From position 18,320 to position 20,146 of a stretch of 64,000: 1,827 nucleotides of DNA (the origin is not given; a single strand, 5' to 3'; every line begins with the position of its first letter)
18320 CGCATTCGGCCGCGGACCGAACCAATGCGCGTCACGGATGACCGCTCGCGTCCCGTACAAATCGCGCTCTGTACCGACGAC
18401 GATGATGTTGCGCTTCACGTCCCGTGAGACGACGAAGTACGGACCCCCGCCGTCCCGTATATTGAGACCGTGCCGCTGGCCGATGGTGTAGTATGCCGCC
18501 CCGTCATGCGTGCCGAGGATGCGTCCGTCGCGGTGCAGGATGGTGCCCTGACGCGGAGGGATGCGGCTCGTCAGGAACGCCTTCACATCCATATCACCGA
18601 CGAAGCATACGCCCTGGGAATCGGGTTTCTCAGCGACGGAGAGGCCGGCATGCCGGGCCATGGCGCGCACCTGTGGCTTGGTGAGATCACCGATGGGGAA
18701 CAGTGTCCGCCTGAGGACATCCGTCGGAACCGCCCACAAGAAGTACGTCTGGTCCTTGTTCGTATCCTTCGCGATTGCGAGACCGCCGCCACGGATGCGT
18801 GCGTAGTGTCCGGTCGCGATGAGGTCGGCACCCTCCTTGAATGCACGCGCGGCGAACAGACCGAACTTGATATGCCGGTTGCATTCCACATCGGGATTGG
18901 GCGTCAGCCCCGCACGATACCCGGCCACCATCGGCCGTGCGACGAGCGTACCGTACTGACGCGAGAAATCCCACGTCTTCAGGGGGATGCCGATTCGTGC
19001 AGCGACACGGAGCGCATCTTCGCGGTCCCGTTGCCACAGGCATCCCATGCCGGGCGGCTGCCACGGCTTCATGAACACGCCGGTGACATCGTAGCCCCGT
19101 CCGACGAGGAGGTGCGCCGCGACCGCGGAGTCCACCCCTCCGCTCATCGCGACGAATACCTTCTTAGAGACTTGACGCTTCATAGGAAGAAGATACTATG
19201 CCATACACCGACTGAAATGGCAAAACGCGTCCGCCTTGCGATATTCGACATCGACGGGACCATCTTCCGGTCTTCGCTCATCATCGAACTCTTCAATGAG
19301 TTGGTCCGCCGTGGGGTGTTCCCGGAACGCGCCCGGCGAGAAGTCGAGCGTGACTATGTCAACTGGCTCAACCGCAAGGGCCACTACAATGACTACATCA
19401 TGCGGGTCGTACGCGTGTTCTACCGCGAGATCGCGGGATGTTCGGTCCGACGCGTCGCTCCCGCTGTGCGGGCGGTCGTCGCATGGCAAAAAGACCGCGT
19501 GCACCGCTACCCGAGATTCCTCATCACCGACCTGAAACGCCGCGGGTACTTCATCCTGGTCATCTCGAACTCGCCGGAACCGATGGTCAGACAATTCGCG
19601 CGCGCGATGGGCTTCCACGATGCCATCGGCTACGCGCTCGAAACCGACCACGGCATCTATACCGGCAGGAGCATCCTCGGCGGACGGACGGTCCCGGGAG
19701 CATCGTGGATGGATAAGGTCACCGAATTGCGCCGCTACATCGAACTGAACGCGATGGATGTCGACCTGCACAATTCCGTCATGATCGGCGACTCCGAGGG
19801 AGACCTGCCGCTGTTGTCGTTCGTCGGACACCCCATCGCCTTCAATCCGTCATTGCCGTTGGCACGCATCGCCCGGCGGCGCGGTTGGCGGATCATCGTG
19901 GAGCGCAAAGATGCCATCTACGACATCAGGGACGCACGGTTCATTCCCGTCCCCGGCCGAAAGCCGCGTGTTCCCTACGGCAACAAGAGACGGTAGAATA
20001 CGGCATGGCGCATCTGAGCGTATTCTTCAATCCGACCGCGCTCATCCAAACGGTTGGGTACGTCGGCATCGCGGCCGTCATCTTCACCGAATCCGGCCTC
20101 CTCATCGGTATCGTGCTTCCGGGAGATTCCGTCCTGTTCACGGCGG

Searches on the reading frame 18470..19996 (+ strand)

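Call 20: search_protein_families(library=pfam, proteins=[window:18470-19996:+], max_evalue=0.00001)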
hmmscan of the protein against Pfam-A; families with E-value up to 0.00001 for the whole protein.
window:18470-19996:+ (508 aa): 2 families
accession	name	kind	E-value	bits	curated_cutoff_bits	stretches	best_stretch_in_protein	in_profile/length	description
PF12710.13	HAD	-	7.1e-23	82.4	27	1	257-449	1-188/189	haloacid dehalogenase-like hydrolase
PF00702.32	Hydrolase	-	5.4e-08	33.9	26.4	1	254-448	1-186/191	haloacid dehalogenase-like hydrolase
